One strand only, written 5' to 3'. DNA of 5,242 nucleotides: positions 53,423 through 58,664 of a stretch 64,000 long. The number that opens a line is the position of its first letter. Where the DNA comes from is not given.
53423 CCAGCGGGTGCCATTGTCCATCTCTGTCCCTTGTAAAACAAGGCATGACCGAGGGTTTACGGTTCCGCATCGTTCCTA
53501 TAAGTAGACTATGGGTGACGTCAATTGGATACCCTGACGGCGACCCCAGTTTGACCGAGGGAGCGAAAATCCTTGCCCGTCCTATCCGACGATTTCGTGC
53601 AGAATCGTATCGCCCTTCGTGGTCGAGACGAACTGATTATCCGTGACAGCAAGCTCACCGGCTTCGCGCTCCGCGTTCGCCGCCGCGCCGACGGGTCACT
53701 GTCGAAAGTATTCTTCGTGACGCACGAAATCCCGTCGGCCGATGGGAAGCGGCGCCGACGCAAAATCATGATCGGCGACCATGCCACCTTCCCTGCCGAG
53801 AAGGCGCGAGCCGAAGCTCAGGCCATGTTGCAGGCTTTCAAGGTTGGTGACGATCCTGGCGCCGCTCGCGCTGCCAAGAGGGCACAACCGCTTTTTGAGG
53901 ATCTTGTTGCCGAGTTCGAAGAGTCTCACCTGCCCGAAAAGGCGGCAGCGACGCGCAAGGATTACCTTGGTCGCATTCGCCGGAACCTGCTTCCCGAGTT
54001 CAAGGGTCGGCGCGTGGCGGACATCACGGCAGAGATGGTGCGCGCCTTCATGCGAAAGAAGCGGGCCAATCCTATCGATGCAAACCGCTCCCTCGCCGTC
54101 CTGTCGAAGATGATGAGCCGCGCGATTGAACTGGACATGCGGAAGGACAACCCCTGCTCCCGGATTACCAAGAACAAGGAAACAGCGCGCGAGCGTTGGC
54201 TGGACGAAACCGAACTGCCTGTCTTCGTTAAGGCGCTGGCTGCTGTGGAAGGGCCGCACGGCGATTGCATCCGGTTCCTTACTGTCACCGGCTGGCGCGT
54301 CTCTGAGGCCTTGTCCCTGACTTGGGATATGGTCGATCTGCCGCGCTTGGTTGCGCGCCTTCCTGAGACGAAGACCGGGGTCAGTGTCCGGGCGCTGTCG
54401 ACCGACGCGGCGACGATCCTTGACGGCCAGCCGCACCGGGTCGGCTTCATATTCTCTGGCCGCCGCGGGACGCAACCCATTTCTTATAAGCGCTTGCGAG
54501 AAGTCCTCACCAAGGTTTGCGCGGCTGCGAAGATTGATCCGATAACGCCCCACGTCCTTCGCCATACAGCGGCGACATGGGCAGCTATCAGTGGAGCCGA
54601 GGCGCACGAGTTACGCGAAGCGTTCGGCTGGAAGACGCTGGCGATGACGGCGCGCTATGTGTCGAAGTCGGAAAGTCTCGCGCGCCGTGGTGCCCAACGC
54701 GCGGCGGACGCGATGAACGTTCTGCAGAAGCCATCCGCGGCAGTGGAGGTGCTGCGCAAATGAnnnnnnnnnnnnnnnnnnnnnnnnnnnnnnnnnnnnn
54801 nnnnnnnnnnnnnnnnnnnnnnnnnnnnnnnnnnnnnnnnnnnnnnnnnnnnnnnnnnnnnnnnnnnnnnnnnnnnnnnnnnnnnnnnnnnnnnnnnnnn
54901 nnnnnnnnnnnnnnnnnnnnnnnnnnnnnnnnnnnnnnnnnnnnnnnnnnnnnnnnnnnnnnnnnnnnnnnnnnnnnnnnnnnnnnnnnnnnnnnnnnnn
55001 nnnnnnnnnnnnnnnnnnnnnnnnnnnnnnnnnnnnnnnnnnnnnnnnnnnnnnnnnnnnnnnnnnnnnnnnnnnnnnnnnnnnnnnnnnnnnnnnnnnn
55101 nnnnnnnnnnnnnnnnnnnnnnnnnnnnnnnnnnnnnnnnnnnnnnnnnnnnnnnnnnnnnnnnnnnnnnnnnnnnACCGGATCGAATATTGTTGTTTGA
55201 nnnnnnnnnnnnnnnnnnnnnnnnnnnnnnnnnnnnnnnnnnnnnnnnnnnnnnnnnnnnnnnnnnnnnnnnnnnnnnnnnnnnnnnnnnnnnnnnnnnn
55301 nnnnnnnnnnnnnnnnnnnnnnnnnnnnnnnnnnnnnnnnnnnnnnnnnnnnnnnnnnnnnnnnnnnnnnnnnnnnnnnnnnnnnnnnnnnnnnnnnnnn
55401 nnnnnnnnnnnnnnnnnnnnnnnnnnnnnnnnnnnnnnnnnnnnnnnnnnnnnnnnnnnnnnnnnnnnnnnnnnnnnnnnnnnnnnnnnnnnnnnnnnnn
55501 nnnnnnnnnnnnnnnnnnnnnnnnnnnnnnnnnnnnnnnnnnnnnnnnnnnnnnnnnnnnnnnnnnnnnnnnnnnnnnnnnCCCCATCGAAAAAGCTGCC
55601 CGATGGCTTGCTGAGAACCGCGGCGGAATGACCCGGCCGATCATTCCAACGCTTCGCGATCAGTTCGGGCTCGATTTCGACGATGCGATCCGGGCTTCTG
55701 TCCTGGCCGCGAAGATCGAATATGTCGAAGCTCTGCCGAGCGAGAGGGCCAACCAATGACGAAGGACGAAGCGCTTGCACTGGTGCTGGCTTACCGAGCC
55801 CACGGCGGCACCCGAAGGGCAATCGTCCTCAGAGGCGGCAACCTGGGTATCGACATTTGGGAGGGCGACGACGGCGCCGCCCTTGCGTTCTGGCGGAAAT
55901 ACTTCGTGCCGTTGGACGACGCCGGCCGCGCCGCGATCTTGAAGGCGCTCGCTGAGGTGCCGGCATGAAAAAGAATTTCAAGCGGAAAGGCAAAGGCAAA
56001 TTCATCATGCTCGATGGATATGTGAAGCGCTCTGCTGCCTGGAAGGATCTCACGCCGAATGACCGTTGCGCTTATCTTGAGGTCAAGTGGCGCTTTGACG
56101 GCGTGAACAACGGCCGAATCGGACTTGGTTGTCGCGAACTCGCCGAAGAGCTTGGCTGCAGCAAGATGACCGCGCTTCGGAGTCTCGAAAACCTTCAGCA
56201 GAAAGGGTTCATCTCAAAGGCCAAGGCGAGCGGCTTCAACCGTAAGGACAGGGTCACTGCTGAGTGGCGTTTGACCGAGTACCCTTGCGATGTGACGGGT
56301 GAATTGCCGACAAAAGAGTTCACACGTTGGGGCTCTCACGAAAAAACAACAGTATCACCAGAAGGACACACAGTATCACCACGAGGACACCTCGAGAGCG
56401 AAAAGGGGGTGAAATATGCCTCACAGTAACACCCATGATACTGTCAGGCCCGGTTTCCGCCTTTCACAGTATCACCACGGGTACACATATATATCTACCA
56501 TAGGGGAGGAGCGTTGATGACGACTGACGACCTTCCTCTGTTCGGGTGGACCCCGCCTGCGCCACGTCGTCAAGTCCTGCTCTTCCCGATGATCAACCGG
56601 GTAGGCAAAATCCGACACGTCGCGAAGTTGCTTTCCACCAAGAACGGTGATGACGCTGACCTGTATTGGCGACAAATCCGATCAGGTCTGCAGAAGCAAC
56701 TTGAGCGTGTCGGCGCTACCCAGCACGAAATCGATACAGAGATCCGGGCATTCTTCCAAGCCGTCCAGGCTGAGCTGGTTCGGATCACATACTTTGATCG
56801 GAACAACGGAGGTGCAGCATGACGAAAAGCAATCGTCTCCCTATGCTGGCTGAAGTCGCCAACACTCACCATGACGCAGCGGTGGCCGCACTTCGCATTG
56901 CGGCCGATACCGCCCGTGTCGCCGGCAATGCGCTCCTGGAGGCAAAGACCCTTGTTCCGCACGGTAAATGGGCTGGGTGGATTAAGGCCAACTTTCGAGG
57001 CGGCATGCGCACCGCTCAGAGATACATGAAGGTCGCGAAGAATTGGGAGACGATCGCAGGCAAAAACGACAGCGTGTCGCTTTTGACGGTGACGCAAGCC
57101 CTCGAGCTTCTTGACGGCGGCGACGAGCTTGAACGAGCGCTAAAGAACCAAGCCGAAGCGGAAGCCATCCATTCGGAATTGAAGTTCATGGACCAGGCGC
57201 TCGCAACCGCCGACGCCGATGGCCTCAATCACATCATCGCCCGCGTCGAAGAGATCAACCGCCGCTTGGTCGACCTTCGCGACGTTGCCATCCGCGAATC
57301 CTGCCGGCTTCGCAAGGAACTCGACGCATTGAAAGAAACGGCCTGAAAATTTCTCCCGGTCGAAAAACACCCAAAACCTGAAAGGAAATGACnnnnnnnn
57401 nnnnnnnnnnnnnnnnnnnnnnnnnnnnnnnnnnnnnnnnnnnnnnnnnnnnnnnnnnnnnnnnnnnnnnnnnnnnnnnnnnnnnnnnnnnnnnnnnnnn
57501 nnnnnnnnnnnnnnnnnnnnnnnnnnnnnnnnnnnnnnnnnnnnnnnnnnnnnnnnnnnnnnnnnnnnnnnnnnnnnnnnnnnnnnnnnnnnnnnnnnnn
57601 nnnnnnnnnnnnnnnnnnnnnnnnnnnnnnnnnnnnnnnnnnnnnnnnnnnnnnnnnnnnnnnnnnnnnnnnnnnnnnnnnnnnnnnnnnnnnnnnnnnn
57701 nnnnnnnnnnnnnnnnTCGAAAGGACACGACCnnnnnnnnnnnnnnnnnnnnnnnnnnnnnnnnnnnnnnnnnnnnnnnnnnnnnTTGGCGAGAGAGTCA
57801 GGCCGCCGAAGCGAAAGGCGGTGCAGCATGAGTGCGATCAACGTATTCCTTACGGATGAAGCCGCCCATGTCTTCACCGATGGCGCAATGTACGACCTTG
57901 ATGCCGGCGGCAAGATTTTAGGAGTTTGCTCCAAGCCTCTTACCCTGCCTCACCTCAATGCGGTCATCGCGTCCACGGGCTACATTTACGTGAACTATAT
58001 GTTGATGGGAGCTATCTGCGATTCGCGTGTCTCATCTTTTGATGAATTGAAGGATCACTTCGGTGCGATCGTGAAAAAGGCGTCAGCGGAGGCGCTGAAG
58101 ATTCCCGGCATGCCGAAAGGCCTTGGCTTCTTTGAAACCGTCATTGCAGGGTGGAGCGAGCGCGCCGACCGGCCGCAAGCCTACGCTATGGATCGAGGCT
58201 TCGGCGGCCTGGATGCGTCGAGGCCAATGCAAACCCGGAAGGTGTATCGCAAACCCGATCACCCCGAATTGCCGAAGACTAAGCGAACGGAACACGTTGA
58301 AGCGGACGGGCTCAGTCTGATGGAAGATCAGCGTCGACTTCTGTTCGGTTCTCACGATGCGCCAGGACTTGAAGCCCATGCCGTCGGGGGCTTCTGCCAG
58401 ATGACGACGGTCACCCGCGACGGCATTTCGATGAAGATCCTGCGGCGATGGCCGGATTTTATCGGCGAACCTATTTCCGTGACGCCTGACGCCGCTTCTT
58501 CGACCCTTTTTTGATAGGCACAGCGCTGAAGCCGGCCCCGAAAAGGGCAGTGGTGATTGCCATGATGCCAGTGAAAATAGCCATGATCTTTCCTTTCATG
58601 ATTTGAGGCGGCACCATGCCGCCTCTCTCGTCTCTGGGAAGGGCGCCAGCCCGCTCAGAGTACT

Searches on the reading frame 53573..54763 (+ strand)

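Call 5: search_protein_families(library=pfam, proteins=[window:53573-54763:+], max_evalue=0.01)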
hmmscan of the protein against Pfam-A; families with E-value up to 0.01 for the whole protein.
window:53573-54763:+ (396 aa): 4 families
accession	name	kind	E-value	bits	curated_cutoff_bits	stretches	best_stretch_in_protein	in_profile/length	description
PF00589.27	Phage_integrase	-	3.2e-21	76.3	27.1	1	209-366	2-169/172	Phage integrase family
PF22022.2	Phage_int_M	-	8.5e-10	39.2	27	1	108-199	1-94/96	Phage integrase central domain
PF13356.12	Arm-DNA-bind_3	-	7.9e-07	29.6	27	1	4-101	1-82/83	Arm DNA-binding domain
PF14659.12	Phage_int_SAM_3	-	0.0013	19.3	22.6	1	108-161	2-55/58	Phage integrase, N-terminal SAM-like domain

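Call 6: search_protein_families(library=phrogs, proteins=[window:53573-54763:+], max_evalue=0.01)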
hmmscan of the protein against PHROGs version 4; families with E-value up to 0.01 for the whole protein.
window:53573-54763:+ (396 aa): 6 families
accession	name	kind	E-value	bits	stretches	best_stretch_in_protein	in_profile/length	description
phrog_1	-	integration and excision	2.5e-57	196.5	1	43-380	120-450/611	integrase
phrog_216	-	integration and excision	2.3e-27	96.9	1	162-374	6-233/301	integrase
phrog_35951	-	unknown function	2.2e-05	25.8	1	319-367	16-64/97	-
phrog_23271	-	unknown function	0.00083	20.3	1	324-370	9-55/67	-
phrog_34557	-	integration and excision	0.0018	19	1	323-371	124-172/183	integrase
phrog_7269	-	integration and excision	0.0034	18.3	1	303-364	8-68/89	integrase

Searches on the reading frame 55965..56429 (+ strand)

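Call 5: search_protein_families(library=pfam, proteins=[window:55965-56429:+], max_evalue=0.01)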
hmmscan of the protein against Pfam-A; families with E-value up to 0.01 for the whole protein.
window:55965-56429:+ (154 aa): 10 families
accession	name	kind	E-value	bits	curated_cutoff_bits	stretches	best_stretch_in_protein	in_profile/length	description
PF25213.1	HVO_A0261_N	-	0.00017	21.8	35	1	57-87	28-58/86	HVO_A0261 N-terminal domain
PF08279.18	HTH_11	-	0.0008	19.7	25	1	57-82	19-44/55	HTH domain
PF13730.12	HTH_36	-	0.001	19.3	25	1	58-83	30-55/55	Helix-turn-helix domain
PF13412.12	HTH_24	-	0.0011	18.9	21.9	1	56-83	20-47/48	Winged helix-turn-helix DNA-binding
PF01047.28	MarR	-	0.0012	19.1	24.6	1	56-86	20-50/59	MarR family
PF00392.27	GntR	-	0.0014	18.7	27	1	57-91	28-62/64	Bacterial regulatory proteins, gntR family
PF01978.25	TrmB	-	0.0063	16.8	25.6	0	56-88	25-57/68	Sugar-specific transcriptional regulator TrmB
PF22451.2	NirdL-like_HTH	-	0.008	16.2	27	0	57-83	20-46/47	Siroheme decarboxylase NirDL-like HTH domain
PF08220.18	HTH_DeoR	-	0.0083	16.3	21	0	57-85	18-46/57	DeoR-like helix-turn-helix domain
PF09339.16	HTH_IclR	-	0.009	16.2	22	0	53-84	18-49/52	IclR helix-turn-helix domain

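Call 6: search_protein_families(library=phrogs, proteins=[window:55965-56429:+], max_evalue=0.01)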
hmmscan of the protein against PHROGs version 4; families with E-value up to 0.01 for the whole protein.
window:55965-56429:+ (154 aa): 5 families
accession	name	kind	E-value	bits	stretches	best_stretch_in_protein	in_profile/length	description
phrog_1368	-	transcription regulation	2.3e-05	25.1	1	52-89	26-63/101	transcriptional regulator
phrog_8102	-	DNA, RNA and nucleotide metabolism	5.2e-05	23.5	1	27-94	30-99/337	replication initiation protein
phrog_9285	-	unknown function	0.00043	20.2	1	56-104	54-102/466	-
phrog_270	-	DNA, RNA and nucleotide metabolism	0.00098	19.6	1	57-107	71-119/383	replication initiation protein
phrog_7498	-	DNA, RNA and nucleotide metabolism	0.0027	17.9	1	46-89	49-92/296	DnaD-like helicase loader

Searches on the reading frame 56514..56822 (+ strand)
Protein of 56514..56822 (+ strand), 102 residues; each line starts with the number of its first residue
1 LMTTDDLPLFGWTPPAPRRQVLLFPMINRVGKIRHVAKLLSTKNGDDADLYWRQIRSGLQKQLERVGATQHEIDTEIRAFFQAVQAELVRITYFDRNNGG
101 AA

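Call 5: search_protein_families(library=pfam, proteins=[window:56514-56822:+], max_evalue=0.01)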
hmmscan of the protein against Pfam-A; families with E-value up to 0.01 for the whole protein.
window:56514-56822:+ (102 aa): 1 family
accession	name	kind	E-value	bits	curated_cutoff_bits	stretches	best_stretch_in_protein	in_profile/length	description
PF19551.4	DUF6074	-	4.3e-25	88.2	27.2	1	18-98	2-82/83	Family of unknown function (DUF6074)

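Call 6: search_protein_families(library=phrogs, proteins=[window:56514-56822:+], max_evalue=0.01)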
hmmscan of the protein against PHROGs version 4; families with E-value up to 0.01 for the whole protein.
window:56514-56822:+ (102 aa): 1 family
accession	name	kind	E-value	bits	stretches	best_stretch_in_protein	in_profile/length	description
phrog_28416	-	unknown function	2.3e-08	35.3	1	20-90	5-76/82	-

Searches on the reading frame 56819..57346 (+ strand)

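Call 5: search_protein_families(library=pfam, proteins=[window:56819-57346:+], max_evalue=0.01)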
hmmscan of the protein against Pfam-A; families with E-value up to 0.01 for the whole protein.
window:56819-57346:+ (175 aa): 1 family
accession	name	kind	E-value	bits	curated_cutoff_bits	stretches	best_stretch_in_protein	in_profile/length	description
PF11300.13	DUF3102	-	2e-09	38.2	24.4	1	35-106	28-106/129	Protein of unknown function (DUF3102)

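Call 6: search_protein_families(library=phrogs, proteins=[window:56819-57346:+], max_evalue=0.01)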
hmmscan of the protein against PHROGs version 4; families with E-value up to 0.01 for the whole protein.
window:56819-57346:+ (175 aa): 4 families
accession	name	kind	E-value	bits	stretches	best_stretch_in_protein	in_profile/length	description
phrog_15609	-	unknown function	2.3e-10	41.3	1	11-98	14-95/316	-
phrog_6146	-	unknown function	2.5e-08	35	1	18-119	41-151/197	-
phrog_1748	-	unknown function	6.3e-05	23.3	1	19-109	53-143/302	-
phrog_14294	-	unknown function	0.0013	19.4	1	98-168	117-187/198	-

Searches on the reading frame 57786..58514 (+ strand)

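Call 5: search_protein_families(library=pfam, proteins=[window:57786-58514:+], max_evalue=0.01)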
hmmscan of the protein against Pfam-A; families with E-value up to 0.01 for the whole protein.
window:57786-58514:+ (242 aa): 0 families

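Call 6: search_protein_families(library=phrogs, proteins=[window:57786-58514:+], max_evalue=0.01)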
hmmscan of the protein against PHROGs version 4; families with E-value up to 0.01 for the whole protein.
window:57786-58514:+ (242 aa): 1 family
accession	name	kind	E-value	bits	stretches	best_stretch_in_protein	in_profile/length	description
phrog_13702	-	head and packaging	0.0005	20.7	1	15-94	1-79/218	terminase large subunit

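Call 60: search_protein_families(library=ncbifam, proteins=[window:57786-58514:+], max_evalue=1)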
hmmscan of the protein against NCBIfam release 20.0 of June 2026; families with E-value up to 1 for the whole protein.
window:57786-58514:+ (242 aa): 0 families
